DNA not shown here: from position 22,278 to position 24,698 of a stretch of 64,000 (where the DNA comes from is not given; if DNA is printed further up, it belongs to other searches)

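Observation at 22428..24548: CHAT-domain caspase-like protease with a large novel N-terminal region, co-directional with the toxin module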

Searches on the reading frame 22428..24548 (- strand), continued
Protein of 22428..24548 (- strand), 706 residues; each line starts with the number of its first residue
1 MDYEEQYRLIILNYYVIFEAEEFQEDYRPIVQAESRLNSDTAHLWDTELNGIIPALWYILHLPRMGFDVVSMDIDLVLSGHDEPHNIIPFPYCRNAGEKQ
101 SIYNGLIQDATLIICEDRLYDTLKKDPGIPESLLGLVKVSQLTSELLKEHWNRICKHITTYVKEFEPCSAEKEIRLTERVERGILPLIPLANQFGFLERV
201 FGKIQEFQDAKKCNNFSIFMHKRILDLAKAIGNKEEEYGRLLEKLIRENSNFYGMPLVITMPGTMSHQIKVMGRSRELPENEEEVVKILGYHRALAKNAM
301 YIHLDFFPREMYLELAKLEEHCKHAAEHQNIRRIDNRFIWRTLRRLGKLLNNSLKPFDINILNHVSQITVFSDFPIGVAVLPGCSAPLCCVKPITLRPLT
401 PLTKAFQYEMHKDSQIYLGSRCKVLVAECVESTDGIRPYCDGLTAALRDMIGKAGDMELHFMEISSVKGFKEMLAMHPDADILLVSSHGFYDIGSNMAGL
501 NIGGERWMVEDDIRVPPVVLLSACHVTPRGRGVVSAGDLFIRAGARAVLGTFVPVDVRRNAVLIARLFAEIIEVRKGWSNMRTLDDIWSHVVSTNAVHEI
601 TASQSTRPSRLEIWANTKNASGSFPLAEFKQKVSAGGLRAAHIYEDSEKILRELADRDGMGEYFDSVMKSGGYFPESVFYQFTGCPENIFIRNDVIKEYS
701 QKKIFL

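Call 42: predict_structure(alignment_id=A1)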
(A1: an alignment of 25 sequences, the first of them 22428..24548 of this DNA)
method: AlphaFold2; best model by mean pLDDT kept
length: 706 residues; sequences in the alignment: 25
mean_pLDDT: 86.9   pTM: 0.89
mean pLDDT of the five models: 86.9, 86.3, 85.5, 85.2, 83.9
residues with pLDDT >= 90: 360; 70-90: 292; 50-70: 41; < 50: 13
segments of 3 or more residues with pLDDT < 50: 27-35, 704-706
pLDDT, mean of each block of 10 residues (from residue 1): 71 95 60 53 85 97 90 69 90 89 91 97 93 96 96 91 77 84 88 82 77 87 83 83 71 85 82 83 95 92 85 91 76 80 95 89 90 92 94 90 87 86 95 92 95 92 95 95 95 81 85 90 85 82 91 88 95 89 93 93 77 91 90 86 95 94 92 90 92 79 50
secondary structure, 60 per line:
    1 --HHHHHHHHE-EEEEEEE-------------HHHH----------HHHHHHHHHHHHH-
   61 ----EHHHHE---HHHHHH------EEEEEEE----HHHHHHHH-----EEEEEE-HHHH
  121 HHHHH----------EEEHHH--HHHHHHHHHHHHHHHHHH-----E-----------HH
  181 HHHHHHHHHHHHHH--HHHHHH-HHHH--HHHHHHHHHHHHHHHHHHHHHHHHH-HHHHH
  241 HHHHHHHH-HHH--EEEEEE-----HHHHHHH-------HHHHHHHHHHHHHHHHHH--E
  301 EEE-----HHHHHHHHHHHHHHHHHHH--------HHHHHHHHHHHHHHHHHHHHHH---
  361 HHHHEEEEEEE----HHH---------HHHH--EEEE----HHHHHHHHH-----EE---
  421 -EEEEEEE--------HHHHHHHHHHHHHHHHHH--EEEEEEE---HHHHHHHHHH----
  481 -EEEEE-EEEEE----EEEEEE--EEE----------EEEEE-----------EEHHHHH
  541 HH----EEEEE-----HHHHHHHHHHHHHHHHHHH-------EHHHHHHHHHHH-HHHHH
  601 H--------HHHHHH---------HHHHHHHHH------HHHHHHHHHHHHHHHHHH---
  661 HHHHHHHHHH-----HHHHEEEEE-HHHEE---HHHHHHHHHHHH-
elements in order (helices of 4 or more, strands of 3 or more residues): H3-10 E13-19 H33-36 H47-59 H66-69 H74-79 E86-92 H97-104 E110-115 H117-125 E136-138 H144-161 H179-194 H197-202 H204-207 H210-234 H236-248 E255-260 H266-272 H280-297 E300-303 H309-327 H336-357 H361-364 E365-371 H388-391 E394-397 H402-410 E422-428 H437-454 E457-463 H467-476 E482-486 E488-492 E497-502 E505-507 E518-522 H536-542 E547-551 H557-575 H584-594 H596-601 H610-615 H625-633 H640-657 H661-670 H676-679 E680-684 H694-705

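Call 44: search_dna_similar(query=window:22428-24548:-, collection=plasmids, mode=protein, max_evalue=0.001, max_rows=25)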
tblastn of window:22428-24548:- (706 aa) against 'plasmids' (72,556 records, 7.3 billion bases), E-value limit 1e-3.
Records with a match: 10; places in all: 10; records where one place covers at least 80% of the query: 1.
Best place of each record, by identity: <60% 10.
By first word of the organism name: Rhizobium 2; Sinorhizobium 2; Streptomyces 1; Ensifer 1; Agrobacterium 1; Azospirillum 1; Klebsiella 1; Paenibacillus 1.
By predicted mobility (MOB-suite, as given by PLSDB): non-mobilizable 5; conjugative 5.
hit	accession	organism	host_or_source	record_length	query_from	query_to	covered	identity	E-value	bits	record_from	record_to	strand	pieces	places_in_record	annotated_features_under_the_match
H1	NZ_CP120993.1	Streptomyces laculatispora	-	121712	24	691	95%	28.6%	7e-75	271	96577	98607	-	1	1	CHAT domain-containing protein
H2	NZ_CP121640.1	Rhizobium leguminosarum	Trifolium ambiguum,cell culture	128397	316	698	54%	25.2%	3e-12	78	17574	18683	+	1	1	CHAT domain-containing protein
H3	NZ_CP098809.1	Ensifer adhaerens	whole organism,soil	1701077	350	694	49%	25.8%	1e-12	79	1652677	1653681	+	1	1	none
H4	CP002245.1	Sinorhizobium fredii GR64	Phaseolus vulgaris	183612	366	696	47%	25.3%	5e-8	64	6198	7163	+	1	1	hypothetical conserved protein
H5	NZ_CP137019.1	Sinorhizobium fredii GR64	Phaseolus vulgaris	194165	366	696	47%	25.3%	5e-8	64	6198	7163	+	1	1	CHAT domain-containing protein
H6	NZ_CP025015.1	Rhizobium leguminosarum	Lotus corniculatus,Bacteria culture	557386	368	593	32%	29.7%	4e-12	77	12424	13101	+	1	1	CHAT domain-containing protein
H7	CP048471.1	Agrobacterium tumefaciens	walnut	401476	341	594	36%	25.5%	4e-8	65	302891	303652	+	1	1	CHAT domain-containing protein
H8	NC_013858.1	Azospirillum sp. B510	-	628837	387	635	35%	25.0%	2e-5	56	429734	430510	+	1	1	CHAT domain-containing protein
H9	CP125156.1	Klebsiella pneumoniae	-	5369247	329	571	34%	23.2%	1e-4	54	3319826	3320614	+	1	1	CHAT domain-containing protein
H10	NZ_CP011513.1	Paenibacillus peoriae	cell culture,soil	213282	608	702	13%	39.8%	3e-11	75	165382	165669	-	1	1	none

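Call 45: search_dna_similar(query=window:22428-24548:-, collection=phages, mode=protein, max_evalue=0.001, max_rows=25)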
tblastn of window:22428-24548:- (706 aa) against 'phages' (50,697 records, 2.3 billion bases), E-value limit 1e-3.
Records with a match: 3; places in all: 3; records where one place covers at least 80% of the query: 0.
Best place of each record, by identity: <60% 3.
By first word of the organism name: Enterobacteria 2; Escherichia 1.
By host as written in the record: Escherichia coli 2; Escherichia coli K12 1.
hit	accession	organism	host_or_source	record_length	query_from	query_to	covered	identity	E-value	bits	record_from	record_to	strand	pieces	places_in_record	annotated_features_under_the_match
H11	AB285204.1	Enterobacteria phage cdtI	Escherichia coli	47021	403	573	24%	27.0%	1e-7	62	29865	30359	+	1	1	hypothetical protein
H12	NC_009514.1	Enterobacteria phage cdtI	Escherichia coli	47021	403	573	24%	27.0%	1e-7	62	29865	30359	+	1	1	hypothetical protein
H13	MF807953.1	Escherichia phage Ayreon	Escherichia coli K12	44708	423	573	21%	27.9%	1e-7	62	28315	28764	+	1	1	hypothetical protein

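Call 46: get_annotated_region(hit=H12, flank=4000)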
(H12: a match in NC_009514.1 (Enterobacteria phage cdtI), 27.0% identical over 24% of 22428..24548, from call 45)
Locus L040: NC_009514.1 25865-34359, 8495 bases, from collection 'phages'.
description: Phage cdtI DNA, complete genome.
organism: Enterobacteria phage cdtI (NCBI taxid 414970)
taxonomy: Viruses; Duplodnaviria; Heunggongvirae; Uroviricota; Caudoviricetes
host: Escherichia coli; source: -; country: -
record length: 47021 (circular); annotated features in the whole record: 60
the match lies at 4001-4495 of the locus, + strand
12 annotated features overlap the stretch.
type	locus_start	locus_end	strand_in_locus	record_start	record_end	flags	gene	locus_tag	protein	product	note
CDS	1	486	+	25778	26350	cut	cdtC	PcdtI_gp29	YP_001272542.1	cytolethal distending toxin C subunit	orf29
CDS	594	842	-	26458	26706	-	-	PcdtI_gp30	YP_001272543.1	RecA filament binding protein DinI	orf30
CDS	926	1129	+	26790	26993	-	-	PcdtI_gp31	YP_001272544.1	hypothetical protein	orf31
CDS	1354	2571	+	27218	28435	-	-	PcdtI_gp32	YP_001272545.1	site-specific integrase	orf32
CDS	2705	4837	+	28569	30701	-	-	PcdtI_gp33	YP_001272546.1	hypothetical protein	orf33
CDS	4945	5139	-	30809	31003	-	-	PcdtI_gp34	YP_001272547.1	excisionase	orf34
CDS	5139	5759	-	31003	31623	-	-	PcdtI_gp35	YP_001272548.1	DUF551 domain-containing protein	orf35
CDS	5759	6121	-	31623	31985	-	-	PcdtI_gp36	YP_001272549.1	hypothetical protein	orf36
CDS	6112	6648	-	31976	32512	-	-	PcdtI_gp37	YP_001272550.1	deoxyribonucleoside 5' monophosphate phosphatase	orf37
CDS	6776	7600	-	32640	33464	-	-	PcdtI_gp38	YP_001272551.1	YfdQ family protein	orf38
CDS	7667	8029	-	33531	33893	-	-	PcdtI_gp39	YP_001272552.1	hypothetical protein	orf39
CDS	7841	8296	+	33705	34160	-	-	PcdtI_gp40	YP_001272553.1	hypothetical protein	orf40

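Call 48: search_protein_families(library=padloc, proteins=[L040:2705-4837:+], max_evalue=0.00001)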
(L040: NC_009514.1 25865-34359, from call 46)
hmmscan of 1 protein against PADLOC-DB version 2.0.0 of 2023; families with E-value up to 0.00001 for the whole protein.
L040:2705-4837:+ (710 aa): 1 family
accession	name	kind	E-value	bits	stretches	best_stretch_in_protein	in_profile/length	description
PDLC03831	BovA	-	2.3e-241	801.3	1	4-709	3-715/720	-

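Call 50: find_homologous_proteins(query=L040:2705-4837:+)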
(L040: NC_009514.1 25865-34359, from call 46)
Query L040:2705-4837:+ (710 aa): 34 proteins with E <= 0.001 among 8000 candidates.
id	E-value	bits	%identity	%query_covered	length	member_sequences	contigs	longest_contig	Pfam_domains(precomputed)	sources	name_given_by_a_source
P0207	0.0e+0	1596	99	100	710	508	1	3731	PF12770.13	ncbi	ncbi:CHAT domain protein [Escherichia coli]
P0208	0.0e+0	1379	85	100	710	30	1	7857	PF12770.13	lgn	-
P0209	0.0e+0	1353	83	100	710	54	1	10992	PF12770.13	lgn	-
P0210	0.0e+0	1182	72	100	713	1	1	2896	PF12770.13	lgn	-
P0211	0.0e+0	1180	72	100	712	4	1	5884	PF12770.13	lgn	-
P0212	0.0e+0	1132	70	100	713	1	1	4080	-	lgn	-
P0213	0.0e+0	1128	69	100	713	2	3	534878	PF12770.13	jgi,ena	-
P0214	0.0e+0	1109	68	100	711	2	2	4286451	PF12770.13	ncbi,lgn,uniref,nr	ncbi:CHAT domain protein [Pantoea agglomerans]|uniref:CHAT domain protein n=1 Tax=Enterobacter agglo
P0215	0.0e+0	1098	68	98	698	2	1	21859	-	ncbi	-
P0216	0.0e+0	1095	71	94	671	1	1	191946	PF12770.13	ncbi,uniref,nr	ncbi:CHAT domain-containing protein [Dickeya fangzhongdai]|uniref:CHAT domain-containing protein n=1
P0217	0.0e+0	1072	65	100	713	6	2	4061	PF12770.13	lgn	-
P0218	0.0e+0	1072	67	100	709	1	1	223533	-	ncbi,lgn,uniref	ncbi:CHAT domain protein [Proteus terrae]|uniref:CHAT domain protein n=1 Tax=Proteus terrae TaxID=15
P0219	0.0e+0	1023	63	100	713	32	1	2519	PF12770.13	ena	-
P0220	6.5e-296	1002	60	100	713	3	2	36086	PF12770.13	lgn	-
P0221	2.1e-295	1000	62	100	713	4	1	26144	PF12770.13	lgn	-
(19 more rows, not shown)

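Call 58: search_protein_families(library=phrogs, proteins=[window:22428-24548:-], max_evalue=0.001)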
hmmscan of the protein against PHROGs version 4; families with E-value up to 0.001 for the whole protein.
window:22428-24548:- (706 aa): 1 family
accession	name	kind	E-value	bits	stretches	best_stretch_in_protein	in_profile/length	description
phrog_34827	-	unknown function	2.6e-09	37.2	1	423-575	467-618/729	-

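Call 66: fold_search(model_id=the predicted structure, library=viral)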
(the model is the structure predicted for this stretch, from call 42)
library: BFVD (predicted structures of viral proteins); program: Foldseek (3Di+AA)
matches with E <= 10: 336; with E <= 0.001: 1
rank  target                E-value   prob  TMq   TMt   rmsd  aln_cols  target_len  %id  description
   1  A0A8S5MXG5            4.8e-04  1.00  0.19  0.39   3.9       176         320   12  Uncharacterized protein [Myoviridae sp. ctWaE18]
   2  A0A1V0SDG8            1.7e-03  1.00  0.21  0.37  14.6       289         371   15  Caspase domain protein [Indivirus ILV1]
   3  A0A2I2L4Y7            4.8e-03  0.44  0.10  0.12  17.5       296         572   11  6,7-dimethyl-8-ribityllumazine synthase [Orpheovirus IHUMI-LCC2]
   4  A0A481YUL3            2.1e-02  0.16  0.10  0.11  16.6       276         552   14  CTP synthase (glutamine hydrolyzing) [Marseillevirus LCMAC103]
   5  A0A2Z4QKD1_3          3.9e-02  0.08  0.10  0.07  21.6       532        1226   11  Polyprotein (Fragment) [Sclerotinia sclerotiorum endornavirus 4]
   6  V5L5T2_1              4.3e-02  0.12  0.12  0.11  19.7       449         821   12  (no name in the UniProt tables at hand)
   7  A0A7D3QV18            6.6e-02  0.11  0.12  0.16  24.3       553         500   11  Uncharacterized protein [Fadolivirus FV1/VV64]
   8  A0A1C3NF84            7.3e-02  0.20  0.11  0.23  14.3       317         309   12  (no name in the UniProt tables at hand)
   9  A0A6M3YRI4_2          7.3e-02  0.14  0.10  0.07  17.7       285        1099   10  CTP synthase (glutamine hydrolyzing) [Riboviria sp.]
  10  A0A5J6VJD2            7.7e-02  0.93  0.14  0.40   5.0       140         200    8  Caspase domain protein [Megaviridae environmental sample]
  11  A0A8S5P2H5            8.2e-02  0.25  0.10  0.13  20.0       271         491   10  Minor capsid protein (Fragment) [Siphoviridae sp. ctKUC4]
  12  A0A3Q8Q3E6            1.0e-01  0.16  0.08  0.18  14.8       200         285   10  Putative glycosyltransferase [Sulfolobales Beppu filamentous phage 1]
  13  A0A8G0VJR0            1.3e-01  0.18  0.11  0.14  17.4       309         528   13  VP9 (Fragment) [Gierle tick virus]
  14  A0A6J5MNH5            1.3e-01  0.10  0.09  0.16  14.8       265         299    7  Uncharacterized protein [uncultured Caudovirales phage]
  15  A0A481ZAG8            1.5e-01  0.38  0.16  0.33   9.1       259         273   13  Caspase [Pithovirus LCPAC304]
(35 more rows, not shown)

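Call 79: search_protein_families(library=padloc, alignment_id=A4, max_evalue=1e-8)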
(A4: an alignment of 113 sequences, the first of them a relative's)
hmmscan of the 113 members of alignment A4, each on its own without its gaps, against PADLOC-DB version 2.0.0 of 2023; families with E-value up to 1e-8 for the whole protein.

A. member 1, L002:631-1767:+ (379 aa): 14 families
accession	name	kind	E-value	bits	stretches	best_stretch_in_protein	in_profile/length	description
PDLC02849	DpdE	-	1.6e-23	80.9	1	42-359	511-825/857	DpdE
PDLC00633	ZorD1|ZorD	-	3e-21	73.2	1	45-359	562-877/908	"SWI2/SNF2 helicase, Mrr-like nuclease"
PDLC02850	DpdE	-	2.8e-17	59.9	1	43-362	917-1237/1282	DpdE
PDLC00629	ZorD1|ZorD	-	2.6e-16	56.7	1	44-185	626-758/1012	"SWI2/SNF2 helicase, Mrr-like nuclease"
PDLC02842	DpdE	-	2.9e-14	49.7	1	44-367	825-1151/1176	DpdE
PDLC02845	DpdE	-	4.2e-14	49.3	1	34-368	948-1274/1293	DpdE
PDLC00631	ZorD1|ZorD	-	5e-12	42.4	0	45-185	575-706/1071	"SWI2/SNF2 helicase, Mrr-like nuclease"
PDLC02851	DpdE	-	1.2e-11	41.2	1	43-360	713-1028/1055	DpdE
PDLC00634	ZorD1|ZorD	-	5.4e-11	39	0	43-181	632-761/1208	"SWI2/SNF2 helicase, Mrr-like nuclease"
PDLC02627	DrmD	-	6.1e-11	39.2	0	179-362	509-693/748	DrmD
PDLC00632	ZorD1|ZorD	-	1.2e-09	34.7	0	287-345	997-1054/1101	"SWI2/SNF2 helicase, Mrr-like nuclease"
PDLC02619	DrmD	-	1.9e-09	34.3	0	45-120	153-227/872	DrmD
PDLC02854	DpdE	-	5.2e-09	32.5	0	40-345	719-1036/1083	DpdE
PDLC02848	DpdE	-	6.2e-09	32.4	1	43-256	469-677/856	DpdE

B. families by the number of members that match (of 113 scanned): 502 families (the first 25 are shown)
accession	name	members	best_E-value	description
PDLC02979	AriA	3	1.2e-28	-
PDLC02980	AriA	3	1.2e-18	-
PDLC04135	mad3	3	1.8e-16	mads_3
PDLC02335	AbiLi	3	1.8e-10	AbiLi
PDLC04795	PDC-S02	2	1e-124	-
PDLC04831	PDC-S02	2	9e-110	-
PDLC04807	PDC-S02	2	2.8e-99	-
PDLC04822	PDC-S02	2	2.5e-97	-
PDLC04803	PDC-S02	2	3.6e-97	-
PDLC04810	PDC-S02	2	7.1e-97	-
PDLC00091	GajA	2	2.8e-70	AAA ATPase domain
PDLC00096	GajA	2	3.5e-70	AAA ATPase domain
PDLC00080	GajA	2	1.1e-60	AAA ATPase domain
PDLC00099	GajA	2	2.3e-57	AAA ATPase domain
PDLC00083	GajA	2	6.5e-57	AAA ATPase domain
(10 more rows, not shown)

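Call 80: search_protein_families(library=pfam, alignment_id=A4, max_evalue=0.000001)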
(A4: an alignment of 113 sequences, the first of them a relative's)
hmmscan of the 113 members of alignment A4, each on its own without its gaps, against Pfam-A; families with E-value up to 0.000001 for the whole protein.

A. member 1, L002:631-1767:+ (379 aa): 1 family
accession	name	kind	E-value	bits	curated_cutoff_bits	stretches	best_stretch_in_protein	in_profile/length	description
PF00176.29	SNF2-rel_dom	-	6.1e-09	35.8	24.9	1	45-204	126-275/290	SNF2-related domain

B. families by the number of members that match (of 113 scanned): 120 families (the first 25 are shown)
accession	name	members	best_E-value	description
PF00589.27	Phage_integrase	3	1.3e-28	Phage integrase family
PF00239.26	Resolvase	3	1e-27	Resolvase, N terminal domain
PF07508.19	Recombinase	3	1.6e-25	Recombinase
PF13304.12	AAA_21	3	5.6e-17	AAA domain, putative AbiEii toxin, Type IV TA system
PF09848.15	SLFN-g3_helicase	2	4e-88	Schlafen group 3, DNA/RNA helicase domain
PF19481.4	DUF6017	2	5.3e-39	Family of unknown function (DUF6017)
PF17761.7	DUF1016_N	2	8.7e-39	DUF1016 N-terminal domain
PF01327.26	Pep_deformylase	2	4.5e-37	Polypeptide deformylase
PF06970.17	RepA_N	2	2.8e-30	Replication initiator protein A (RepA) N-terminus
PF13175.12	AAA_15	2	2.1e-27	AAA ATPase domain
PF01613.24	Flavin_Reduct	2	2.7e-27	Flavin reductase like domain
PF00753.33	Lactamase_B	2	3.2e-16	Metallo-beta-lactamase superfamily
PF13408.12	Zn_ribbon_recom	2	2.6e-13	Recombinase zinc beta ribbon domain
PF13476.12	AAA_23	2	7.4e-12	AAA domain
PF02463.25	SMC_N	2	1.7e-11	RecF/RecN/SMC N terminal domain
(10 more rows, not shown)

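Call 96: list_cluster_members(proteins=[window:22431-24548:-])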
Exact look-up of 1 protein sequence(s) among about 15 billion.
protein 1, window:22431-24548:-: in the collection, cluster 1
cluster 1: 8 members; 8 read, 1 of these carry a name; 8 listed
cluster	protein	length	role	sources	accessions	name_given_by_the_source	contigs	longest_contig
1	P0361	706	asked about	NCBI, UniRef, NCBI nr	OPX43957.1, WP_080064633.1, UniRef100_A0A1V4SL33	hypothetical protein CLHUN_22000 [Ruminiclostridium hungatei] | CHAT domain protein n=1 Tax=Ruminiclostridium hungatei TaxID=48256 RepID=A0A1V4SL33_RUMHU | hypothetical protein [Ruminiclostridium hungatei]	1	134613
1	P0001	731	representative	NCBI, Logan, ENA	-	-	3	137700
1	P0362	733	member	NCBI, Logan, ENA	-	-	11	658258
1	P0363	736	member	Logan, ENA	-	-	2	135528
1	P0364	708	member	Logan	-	-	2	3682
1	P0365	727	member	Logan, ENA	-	-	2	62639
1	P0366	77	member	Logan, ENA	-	-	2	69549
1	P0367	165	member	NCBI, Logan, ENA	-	-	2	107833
